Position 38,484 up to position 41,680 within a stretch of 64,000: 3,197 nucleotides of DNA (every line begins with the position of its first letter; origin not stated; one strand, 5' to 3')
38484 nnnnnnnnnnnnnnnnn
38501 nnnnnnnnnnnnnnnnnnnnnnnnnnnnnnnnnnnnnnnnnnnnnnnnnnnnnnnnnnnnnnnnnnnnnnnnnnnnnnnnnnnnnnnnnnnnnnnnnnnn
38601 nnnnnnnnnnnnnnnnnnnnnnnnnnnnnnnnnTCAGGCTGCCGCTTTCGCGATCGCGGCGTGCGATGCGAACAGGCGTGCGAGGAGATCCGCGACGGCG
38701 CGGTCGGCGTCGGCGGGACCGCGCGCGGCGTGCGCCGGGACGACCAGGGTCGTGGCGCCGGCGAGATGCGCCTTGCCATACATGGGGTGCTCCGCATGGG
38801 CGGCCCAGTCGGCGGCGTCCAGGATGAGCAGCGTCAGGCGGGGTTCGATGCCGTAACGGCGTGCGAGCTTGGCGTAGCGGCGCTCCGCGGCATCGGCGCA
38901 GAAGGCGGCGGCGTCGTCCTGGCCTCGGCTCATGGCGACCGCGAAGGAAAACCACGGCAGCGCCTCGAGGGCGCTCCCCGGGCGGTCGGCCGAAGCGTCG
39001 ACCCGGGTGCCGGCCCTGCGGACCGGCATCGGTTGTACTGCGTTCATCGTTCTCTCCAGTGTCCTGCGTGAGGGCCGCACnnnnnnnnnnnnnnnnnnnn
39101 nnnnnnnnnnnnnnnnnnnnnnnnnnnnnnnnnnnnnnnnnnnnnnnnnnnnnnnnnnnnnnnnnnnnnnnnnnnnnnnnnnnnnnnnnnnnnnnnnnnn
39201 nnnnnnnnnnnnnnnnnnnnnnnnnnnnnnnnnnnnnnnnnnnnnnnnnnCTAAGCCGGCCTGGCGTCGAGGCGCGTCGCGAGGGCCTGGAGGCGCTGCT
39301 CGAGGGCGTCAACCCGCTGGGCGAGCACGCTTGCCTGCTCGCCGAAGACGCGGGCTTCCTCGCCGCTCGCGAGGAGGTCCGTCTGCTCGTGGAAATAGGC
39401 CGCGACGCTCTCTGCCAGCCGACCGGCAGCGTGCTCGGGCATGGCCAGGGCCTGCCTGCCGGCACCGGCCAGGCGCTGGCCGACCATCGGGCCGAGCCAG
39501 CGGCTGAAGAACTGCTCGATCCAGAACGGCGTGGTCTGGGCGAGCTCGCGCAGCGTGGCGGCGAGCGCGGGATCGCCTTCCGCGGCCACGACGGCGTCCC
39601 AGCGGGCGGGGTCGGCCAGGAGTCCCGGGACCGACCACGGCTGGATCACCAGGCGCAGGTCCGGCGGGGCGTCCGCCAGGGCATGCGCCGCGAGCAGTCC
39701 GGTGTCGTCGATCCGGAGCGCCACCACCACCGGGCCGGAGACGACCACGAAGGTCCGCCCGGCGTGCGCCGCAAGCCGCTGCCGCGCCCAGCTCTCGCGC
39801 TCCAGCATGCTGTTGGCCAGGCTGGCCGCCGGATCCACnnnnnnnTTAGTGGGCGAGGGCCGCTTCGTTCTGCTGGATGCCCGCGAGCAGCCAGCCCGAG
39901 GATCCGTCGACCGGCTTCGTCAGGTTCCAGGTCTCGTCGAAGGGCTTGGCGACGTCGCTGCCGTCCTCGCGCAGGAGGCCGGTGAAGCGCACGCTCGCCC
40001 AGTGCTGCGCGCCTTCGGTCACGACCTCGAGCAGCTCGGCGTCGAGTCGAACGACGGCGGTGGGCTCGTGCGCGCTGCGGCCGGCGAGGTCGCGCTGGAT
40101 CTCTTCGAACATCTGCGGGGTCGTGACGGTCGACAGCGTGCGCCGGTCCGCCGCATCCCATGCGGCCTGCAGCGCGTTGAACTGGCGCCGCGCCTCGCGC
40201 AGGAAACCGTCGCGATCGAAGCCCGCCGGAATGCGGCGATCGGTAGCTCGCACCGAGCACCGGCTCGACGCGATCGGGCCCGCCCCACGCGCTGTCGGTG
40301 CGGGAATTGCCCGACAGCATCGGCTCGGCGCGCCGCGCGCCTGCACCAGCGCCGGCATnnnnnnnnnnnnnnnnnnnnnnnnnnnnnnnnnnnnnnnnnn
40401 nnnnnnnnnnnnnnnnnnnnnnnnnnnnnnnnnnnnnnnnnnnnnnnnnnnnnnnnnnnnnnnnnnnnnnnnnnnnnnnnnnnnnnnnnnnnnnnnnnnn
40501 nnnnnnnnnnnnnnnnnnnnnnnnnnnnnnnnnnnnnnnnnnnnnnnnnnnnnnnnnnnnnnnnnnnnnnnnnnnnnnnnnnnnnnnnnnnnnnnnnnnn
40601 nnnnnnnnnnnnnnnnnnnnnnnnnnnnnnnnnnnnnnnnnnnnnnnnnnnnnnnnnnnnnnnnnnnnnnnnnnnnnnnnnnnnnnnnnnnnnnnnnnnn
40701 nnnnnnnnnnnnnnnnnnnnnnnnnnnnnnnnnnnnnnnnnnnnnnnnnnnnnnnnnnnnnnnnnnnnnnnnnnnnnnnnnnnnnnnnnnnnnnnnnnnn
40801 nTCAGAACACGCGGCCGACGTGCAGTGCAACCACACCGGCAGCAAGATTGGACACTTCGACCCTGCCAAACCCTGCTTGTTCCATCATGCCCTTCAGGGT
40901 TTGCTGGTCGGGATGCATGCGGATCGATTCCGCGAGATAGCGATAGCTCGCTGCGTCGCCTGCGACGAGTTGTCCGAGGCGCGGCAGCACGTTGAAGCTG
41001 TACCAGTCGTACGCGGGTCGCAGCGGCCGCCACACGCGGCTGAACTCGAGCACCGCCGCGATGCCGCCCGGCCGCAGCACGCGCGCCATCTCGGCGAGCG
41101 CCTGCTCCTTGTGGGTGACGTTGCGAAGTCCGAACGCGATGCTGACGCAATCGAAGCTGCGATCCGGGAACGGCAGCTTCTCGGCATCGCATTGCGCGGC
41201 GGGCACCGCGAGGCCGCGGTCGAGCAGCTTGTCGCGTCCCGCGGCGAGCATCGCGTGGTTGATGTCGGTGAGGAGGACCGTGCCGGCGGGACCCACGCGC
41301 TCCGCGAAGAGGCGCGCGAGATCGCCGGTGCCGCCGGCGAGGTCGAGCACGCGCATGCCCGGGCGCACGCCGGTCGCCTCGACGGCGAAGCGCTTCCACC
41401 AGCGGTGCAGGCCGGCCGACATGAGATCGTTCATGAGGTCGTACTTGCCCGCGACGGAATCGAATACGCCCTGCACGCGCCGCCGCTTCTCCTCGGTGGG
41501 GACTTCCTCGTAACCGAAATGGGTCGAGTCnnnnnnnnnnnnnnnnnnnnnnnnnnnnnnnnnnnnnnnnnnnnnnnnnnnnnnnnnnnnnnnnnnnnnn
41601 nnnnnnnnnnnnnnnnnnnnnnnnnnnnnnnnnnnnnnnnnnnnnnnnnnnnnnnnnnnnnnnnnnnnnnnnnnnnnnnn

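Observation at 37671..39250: ubiE-ubiJ-ubiB operon interrupted by two unknown ORFs, hairpin repeats and a terminator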

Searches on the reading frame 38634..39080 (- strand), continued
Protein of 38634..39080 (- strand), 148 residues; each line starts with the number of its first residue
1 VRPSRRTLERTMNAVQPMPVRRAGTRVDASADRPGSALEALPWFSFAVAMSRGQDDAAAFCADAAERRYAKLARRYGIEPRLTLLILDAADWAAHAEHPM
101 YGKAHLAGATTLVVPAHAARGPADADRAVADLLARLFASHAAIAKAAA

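Call 88: find_encoding_contigs(protein=P0048, flank=5000, max_places=2)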
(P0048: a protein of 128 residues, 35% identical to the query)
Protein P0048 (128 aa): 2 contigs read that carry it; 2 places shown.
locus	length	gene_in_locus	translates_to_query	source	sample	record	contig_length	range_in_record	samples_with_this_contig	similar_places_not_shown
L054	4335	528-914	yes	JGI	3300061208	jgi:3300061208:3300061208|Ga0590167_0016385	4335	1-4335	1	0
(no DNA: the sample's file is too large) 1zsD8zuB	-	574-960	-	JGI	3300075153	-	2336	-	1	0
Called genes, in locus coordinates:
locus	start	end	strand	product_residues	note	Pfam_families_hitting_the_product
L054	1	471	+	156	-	?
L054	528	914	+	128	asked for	-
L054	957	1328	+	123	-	-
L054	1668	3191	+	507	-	PF03109:ABC1, PF27536:UbiB_helical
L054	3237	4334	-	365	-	?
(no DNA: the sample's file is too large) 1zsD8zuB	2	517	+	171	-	?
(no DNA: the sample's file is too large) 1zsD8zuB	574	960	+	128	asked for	-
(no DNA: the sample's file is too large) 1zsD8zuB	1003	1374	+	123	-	-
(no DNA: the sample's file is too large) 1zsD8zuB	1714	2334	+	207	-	?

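Call 94: search_protein_families(library=padloc, proteins=[window:38637-39047:-, P0007], max_evalue=0.1)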
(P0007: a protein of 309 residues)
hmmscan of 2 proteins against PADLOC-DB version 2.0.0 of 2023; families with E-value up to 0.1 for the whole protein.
window:38637-39047:- (137 aa): 0 families

P0007 (309 aa): 0 families

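Call 95: search_protein_families(library=phrogs, proteins=[window:38637-39047:-, P0007], max_evalue=0.1)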
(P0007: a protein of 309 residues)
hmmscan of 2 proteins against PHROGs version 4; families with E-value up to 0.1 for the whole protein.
window:38637-39047:- (137 aa): 0 families

P0007 (309 aa): 0 families

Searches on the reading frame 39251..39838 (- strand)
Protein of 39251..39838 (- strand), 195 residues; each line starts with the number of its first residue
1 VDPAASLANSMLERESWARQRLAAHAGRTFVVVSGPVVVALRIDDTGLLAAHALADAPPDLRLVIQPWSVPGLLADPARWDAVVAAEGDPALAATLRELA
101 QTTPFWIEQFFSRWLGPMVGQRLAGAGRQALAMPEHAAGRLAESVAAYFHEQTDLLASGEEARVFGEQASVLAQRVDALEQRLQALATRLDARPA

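Call 3: search_protein_families(library=pfam, proteins=[window:39251-39838:-], max_evalue=1)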
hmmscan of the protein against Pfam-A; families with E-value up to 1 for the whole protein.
window:39251-39838:- (195 aa): 2 families
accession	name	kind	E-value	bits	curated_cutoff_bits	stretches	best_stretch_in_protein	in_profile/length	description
PF13675.11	PilJ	-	0.058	13.9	26.6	1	118-190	21-95/114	Type IV pili methyl-accepting chemotaxis transducer N-term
PF17253.7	DUF5320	-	0.34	12.5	27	1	135-186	43-99/99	Family of unknown function (DUF5320)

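Call 4: search_protein_families(library=ncbifam, proteins=[window:39251-39838:-], max_evalue=1)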
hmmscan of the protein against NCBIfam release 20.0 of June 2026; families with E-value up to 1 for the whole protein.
window:39251-39838:- (195 aa): 2 families
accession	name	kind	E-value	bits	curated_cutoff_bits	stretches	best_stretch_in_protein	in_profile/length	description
NF047938.1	UbqsynUb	equivalog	0.00031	20.4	275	1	86-187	98-199/201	ubiquinone biosynthesis protein UbiJ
NF010239.1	PRK13686.1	equivalog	0.31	10.9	34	1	29-41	16-28/36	photosystem II reaction center protein Ycf12/Psb30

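Call 6: find_related_loci(query=window:39251-39838:-, collection=genome_contigs, flank=6000)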
Query window:39251-39838:- (195 aa) in genome_contigs; peptide patterns used: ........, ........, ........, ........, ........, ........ (x = any residue, [..] = any of these).
599 stretches matched a pattern (row limit reached: there are more); 1 encode a relative of the query (tblastn E <= 1e-3); 1 distinct loci.
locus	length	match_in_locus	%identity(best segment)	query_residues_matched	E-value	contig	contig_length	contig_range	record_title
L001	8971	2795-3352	65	1-186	1e-80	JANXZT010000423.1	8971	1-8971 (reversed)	MAG: Betaproteobacteria bacterium isolate GL140_4_metabat_406_sub GL140_4_k141_654234, whole genome shotgun sequence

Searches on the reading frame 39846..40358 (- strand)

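Call 3: search_protein_families(library=pfam, proteins=[window:39846-40358:-], max_evalue=1)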
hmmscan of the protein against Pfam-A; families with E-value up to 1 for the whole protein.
window:39846-40358:- (170 aa): 3 families
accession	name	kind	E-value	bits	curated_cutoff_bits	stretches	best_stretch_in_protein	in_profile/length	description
PF04280.21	Tim44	-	1.1e-20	74.7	29.6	1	41-163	9-147/147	Tim44-like domain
PF13470.12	PIN_3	-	0.034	15.4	27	1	57-111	16-69/115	PIN domain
PF01128.25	IspD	-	0.18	12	27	1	61-113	138-190/221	2-C-methyl-D-erythritol 4-phosphate cytidylyltransferase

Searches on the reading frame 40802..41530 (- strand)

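Call 3: search_protein_families(library=pfam, proteins=[window:40802-41530:-], max_evalue=1)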
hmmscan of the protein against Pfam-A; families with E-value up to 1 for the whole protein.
window:40802-41530:- (242 aa): 13 families
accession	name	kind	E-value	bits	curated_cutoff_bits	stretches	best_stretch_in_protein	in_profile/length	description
PF01209.24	Ubie_methyltran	-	9.8e-81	270.9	20.1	1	13-239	3-231/233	ubiE/COQ5 methyltransferase family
PF13649.12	Methyltransf_25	-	1.1e-22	81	27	1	61-156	1-97/97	Methyltransferase domain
PF08241.18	Methyltransf_11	-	1.7e-20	73.9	21.2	1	62-159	1-94/95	Methyltransferase domain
PF13847.12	Methyltransf_31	-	6.1e-17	62.1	27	1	57-164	3-113/145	Methyltransferase domain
PF13489.12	Methyltransf_23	-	1.4e-12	48.1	27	1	55-222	20-160/164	Methyltransferase domain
PF08242.18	Methyltransf_12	-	1.9e-12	48.2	30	1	62-157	1-97/98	Methyltransferase domain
PF07021.18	MetW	-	1.3e-07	31.9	21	1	53-153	9-103/193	Methionine biosynthesis protein MetW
PF03141.22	Methyltransf_29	-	8.2e-05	21.8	23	1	103-157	159-214/506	Putative S-adenosyl-L-methionine-dependent methyltransferase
PF20922.3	Anamorsin_N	-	0.00058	20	27.1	1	121-159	47-86/163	Anamorsin, N-terminal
PF05148.21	Methyltransf_8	-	0.00066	20.1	27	1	112-163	109-159/219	Hypothetical methyltransferase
PF01135.25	PCMT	-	0.0081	16.4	20.3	1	50-97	66-113/210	Protein-L-isoaspartate(D-aspartate) O-methyltransferase (PCMT)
PF05175.20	MTS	-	0.035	14.2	23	1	58-128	32-101/170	Methyltransferase small domain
PF01728.25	FtsJ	-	0.16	12.3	24.1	1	51-99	14-59/181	FtsJ-like methyltransferase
